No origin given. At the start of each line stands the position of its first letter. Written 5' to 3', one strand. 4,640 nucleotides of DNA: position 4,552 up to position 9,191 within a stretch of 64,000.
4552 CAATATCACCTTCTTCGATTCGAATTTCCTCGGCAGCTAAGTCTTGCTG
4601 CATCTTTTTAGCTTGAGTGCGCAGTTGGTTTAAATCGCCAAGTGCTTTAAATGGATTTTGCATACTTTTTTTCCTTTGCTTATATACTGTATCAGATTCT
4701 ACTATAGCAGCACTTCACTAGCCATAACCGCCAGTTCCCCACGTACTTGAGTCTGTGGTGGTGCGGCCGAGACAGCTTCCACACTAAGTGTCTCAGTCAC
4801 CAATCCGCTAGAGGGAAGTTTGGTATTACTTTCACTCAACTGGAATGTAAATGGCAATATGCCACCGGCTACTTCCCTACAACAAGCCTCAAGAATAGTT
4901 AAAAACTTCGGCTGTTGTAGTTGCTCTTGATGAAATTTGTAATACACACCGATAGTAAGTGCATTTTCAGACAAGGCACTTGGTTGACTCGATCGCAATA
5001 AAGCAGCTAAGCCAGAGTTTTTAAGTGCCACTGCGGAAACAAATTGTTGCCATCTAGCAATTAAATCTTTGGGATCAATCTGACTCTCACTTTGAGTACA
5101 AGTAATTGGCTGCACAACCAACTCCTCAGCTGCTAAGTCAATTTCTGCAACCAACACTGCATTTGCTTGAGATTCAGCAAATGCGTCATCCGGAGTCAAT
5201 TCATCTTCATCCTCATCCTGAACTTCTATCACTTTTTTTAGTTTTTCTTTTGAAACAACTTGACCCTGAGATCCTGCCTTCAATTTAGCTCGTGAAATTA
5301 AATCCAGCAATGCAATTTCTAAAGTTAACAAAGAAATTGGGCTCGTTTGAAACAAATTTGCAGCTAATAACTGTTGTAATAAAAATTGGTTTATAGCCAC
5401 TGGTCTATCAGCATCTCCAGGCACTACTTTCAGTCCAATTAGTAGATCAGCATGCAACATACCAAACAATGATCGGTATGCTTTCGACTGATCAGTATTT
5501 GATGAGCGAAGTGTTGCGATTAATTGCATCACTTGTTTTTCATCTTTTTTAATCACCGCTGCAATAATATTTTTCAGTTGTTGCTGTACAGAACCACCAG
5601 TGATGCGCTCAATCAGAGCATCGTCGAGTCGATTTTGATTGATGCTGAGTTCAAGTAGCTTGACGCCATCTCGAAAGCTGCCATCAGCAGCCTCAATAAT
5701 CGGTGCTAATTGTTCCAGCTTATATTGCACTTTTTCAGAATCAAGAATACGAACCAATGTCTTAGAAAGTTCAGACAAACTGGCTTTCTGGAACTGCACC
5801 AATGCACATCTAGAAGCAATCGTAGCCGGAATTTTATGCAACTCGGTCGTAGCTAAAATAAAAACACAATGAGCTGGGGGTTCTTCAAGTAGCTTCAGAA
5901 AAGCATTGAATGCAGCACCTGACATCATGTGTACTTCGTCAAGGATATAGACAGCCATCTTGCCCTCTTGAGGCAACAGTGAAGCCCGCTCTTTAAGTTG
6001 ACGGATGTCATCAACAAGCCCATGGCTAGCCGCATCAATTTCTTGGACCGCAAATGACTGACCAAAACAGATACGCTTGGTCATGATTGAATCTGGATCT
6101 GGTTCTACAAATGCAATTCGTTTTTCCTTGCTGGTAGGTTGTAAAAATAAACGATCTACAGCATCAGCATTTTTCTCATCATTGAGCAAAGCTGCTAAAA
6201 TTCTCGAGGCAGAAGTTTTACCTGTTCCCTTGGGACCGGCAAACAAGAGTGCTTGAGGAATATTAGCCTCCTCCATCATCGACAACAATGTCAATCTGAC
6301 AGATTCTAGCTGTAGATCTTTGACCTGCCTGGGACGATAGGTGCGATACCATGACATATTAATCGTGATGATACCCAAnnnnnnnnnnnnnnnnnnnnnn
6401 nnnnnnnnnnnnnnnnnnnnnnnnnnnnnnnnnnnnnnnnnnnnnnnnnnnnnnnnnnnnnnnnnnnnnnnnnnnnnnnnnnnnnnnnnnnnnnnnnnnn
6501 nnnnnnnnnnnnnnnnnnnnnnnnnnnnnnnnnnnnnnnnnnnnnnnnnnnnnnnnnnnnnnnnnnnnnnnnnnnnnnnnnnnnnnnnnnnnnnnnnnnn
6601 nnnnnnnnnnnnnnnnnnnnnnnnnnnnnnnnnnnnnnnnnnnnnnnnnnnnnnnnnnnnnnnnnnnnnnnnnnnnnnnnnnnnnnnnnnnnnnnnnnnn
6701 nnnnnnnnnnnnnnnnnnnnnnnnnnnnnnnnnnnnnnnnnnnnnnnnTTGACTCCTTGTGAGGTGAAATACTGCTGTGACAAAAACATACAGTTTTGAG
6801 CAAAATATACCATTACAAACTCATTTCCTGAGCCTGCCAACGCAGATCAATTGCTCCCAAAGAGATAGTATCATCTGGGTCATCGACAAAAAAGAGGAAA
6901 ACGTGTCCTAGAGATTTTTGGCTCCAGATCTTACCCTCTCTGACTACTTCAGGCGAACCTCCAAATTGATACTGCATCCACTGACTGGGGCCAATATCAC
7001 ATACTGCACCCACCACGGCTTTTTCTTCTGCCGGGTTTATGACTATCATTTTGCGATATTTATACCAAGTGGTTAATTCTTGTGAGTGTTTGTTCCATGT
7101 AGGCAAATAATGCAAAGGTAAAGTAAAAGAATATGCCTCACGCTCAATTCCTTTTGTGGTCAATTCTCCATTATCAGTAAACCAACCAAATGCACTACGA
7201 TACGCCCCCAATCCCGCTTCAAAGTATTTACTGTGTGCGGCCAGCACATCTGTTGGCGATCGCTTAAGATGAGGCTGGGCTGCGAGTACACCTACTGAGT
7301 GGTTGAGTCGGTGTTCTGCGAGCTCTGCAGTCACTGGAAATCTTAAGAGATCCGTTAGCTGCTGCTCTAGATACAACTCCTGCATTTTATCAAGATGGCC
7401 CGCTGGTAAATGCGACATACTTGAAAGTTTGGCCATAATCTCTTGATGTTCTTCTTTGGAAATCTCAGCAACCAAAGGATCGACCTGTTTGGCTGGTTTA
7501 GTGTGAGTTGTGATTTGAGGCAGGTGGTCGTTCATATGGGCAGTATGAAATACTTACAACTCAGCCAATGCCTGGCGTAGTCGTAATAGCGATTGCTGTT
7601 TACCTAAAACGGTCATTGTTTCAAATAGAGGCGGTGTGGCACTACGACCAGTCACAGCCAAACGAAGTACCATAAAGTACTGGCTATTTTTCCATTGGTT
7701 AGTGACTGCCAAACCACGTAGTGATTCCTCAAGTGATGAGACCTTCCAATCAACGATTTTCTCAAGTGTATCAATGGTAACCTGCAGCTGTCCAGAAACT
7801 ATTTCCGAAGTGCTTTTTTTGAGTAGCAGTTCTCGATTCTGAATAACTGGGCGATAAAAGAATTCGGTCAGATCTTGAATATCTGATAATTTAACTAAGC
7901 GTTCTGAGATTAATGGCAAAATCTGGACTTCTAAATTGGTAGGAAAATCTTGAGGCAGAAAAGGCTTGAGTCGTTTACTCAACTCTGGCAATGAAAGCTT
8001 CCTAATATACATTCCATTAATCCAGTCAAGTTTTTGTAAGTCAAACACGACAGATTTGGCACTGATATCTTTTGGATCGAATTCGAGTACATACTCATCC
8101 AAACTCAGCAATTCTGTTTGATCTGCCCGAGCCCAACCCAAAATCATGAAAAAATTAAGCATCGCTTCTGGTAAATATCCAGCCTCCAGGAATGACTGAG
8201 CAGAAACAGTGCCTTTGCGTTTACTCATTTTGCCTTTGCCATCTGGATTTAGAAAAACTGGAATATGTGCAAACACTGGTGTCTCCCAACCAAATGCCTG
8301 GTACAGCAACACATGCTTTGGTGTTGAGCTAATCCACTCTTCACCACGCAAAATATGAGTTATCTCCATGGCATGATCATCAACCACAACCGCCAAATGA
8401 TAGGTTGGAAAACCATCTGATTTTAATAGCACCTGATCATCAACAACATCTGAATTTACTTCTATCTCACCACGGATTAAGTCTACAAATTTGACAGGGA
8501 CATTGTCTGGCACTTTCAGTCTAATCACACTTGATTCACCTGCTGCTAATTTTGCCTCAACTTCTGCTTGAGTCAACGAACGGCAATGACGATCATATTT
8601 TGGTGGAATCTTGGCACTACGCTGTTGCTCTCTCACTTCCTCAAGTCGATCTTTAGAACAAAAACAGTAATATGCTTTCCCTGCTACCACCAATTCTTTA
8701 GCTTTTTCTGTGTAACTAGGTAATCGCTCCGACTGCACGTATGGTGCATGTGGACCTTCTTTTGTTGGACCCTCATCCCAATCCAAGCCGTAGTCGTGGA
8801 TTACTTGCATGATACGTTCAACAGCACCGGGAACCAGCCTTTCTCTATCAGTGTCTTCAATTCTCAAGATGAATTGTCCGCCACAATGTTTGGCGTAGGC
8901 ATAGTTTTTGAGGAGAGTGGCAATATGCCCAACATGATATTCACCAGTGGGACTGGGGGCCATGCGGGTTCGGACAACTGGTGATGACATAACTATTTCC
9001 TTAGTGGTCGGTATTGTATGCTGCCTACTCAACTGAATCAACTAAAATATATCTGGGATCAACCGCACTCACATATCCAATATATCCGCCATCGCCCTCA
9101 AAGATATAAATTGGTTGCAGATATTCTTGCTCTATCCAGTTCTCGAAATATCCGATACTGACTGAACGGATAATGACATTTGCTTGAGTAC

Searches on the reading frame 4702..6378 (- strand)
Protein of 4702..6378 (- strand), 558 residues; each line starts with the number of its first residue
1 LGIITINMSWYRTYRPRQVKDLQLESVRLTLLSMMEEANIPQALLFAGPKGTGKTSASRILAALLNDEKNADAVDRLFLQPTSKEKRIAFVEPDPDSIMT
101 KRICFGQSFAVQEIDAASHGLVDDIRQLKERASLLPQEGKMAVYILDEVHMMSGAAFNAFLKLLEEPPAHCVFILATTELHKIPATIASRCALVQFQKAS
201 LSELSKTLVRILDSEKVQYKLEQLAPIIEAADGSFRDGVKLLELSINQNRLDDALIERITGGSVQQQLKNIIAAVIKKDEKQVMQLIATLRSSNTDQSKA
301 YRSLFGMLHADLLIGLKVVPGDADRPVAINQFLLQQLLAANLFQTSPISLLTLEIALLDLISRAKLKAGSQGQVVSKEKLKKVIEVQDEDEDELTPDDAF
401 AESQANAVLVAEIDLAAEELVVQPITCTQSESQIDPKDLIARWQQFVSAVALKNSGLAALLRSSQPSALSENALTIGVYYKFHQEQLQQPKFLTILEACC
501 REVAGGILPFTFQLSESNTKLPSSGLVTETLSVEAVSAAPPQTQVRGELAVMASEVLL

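Call 70: search_protein_families(library=ncbifam, proteins=[window:4702-6378:-], max_evalue=0.00001)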
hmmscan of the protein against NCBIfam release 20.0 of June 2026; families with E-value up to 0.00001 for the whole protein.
window:4702-6378:- (558 aa): 68 families (the best 25 are shown)
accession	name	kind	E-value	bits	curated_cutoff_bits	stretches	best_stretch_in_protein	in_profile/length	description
NF004046.1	PRK05563.1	equivalog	3e-80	270.7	400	1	9-520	4-528/567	DNA polymerase III subunit gamma/tau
NF011512.0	PRK14950.1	equivalog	9.3e-76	256.2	593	2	9-314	5-296/585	DNA polymerase III subunits gamma and tau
TIGR02397.1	dnaX_nterm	equivalog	1.2e-74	251.7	250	1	9-314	3-293/355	DNA polymerase III subunit gamma/tau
NF011526.0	PRK14965.1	equivalog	3e-62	211.3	670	1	12-296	8-277/578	DNA polymerase III subunits gamma and tau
NF006585.0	PRK09111.1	equivalog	2.9e-61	207.9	604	1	12-324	32-332/616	DNA polymerase III subunit gamma/tau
NF011510.0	PRK14948.1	equivalog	1.2e-60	206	593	1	12-314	10-297/640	DNA polymerase III subunit gamma/tau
NF011514.0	PRK14953.1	equivalog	1.1e-58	199.4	536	2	111-313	90-294/488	DNA polymerase III subunits gamma and tau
NF004549.0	PRK05896.1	equivalog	9.9e-57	193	578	2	103-314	82-294/642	DNA polymerase III subunits gamma and tau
NF011531.0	PRK14971.1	equivalog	1.5e-56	192.5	685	1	107-244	88-225/614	DNA polymerase III subunit gamma/tau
NF011523.0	PRK14962.1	equivalog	1.2e-55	189.2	576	1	10-299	4-278/474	DNA polymerase III subunits gamma and tau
NF005942.0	PRK07994.1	equivalog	2e-55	189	613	1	111-310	90-291/655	DNA polymerase III subunit gamma/tau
NF005173.0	PRK06647.1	equivalog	3.5e-55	187.9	623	1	14-290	10-271/568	DNA polymerase III subunits gamma and tau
NF011524.0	PRK14963.1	equivalog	8.3e-54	183.7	601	2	110-544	86-526/647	DNA polymerase III subunits gamma and tau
NF011516.0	PRK14955.1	equivalog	1.9e-53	181.7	560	1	12-247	8-234/397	DNA polymerase III subunits gamma and tau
NF006280.0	PRK08451.1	equivalog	6.5e-52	177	572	2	110-296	87-275/535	DNA polymerase III subunit gamma/tau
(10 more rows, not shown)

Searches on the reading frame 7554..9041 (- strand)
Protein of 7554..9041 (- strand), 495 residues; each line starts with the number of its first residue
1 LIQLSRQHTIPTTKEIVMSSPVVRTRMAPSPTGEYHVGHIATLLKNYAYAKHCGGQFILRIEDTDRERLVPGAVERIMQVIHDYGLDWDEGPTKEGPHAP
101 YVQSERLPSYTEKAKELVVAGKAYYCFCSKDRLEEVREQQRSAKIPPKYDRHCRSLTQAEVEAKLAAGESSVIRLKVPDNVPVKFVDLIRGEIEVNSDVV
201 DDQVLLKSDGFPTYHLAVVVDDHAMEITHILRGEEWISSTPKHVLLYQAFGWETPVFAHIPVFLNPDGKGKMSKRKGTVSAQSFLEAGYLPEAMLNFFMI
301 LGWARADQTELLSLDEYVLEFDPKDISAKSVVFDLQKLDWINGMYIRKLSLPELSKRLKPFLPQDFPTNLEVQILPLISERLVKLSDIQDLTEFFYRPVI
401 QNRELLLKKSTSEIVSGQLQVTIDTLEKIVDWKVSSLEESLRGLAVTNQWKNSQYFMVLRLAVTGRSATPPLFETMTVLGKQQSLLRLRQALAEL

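Call 70: search_protein_families(library=ncbifam, proteins=[window:7554-9041:-], max_evalue=0.00001)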
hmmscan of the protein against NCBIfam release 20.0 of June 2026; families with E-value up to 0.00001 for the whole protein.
window:7554-9041:- (495 aa): 10 families
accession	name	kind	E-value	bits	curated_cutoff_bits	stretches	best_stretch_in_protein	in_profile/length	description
TIGR00464.1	gltX_bact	equivalog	1.6e-148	495.5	289.95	1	23-492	2-468/470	glutamate--tRNA ligase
TIGR03838.1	queuosine_YadB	equivalog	2.1e-64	217.5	276.7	1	24-306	2-260/272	tRNA glutamyl-Q(34) synthetase GluQRS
NF004315.1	PRK05710.1-4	equivalog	8.5e-62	209.1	250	1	25-295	1-271/274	tRNA glutamyl-Q(34) synthetase GluQRS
NF004314.0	PRK05710.1-3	equivalog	1.4e-61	208.5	256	1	20-310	4-267/297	tRNA glutamyl-Q(34) synthetase GluQRS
NF004313.0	PRK05710.1-2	equivalog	7.5e-47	159.9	380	1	23-283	5-253/299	tRNA glutamyl-Q(34) synthetase GluQRS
NF004312.0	PRK05710.1-1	equivalog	1.5e-46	159.2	453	1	25-276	16-241/306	tRNA glutamyl-Q(34) synthetase GluQRS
NF003169.0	PRK04156.1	equivalog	5.4e-41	140.9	516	1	20-259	99-328/567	glutamate--tRNA ligase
TIGR00463.1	gltX_arch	equivalog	7.8e-31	107.2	401.75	1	23-260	94-319/560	glutamate--tRNA ligase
NF011291.0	PRK14703.1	equivalog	2.3e-13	49.3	681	1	22-150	31-151/769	glutamine--tRNA ligase/YqeY domain fusion protein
TIGR00440.1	glnS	equivalog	2.5e-13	49.7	425.8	1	23-236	1-207/524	glutamine--tRNA ligase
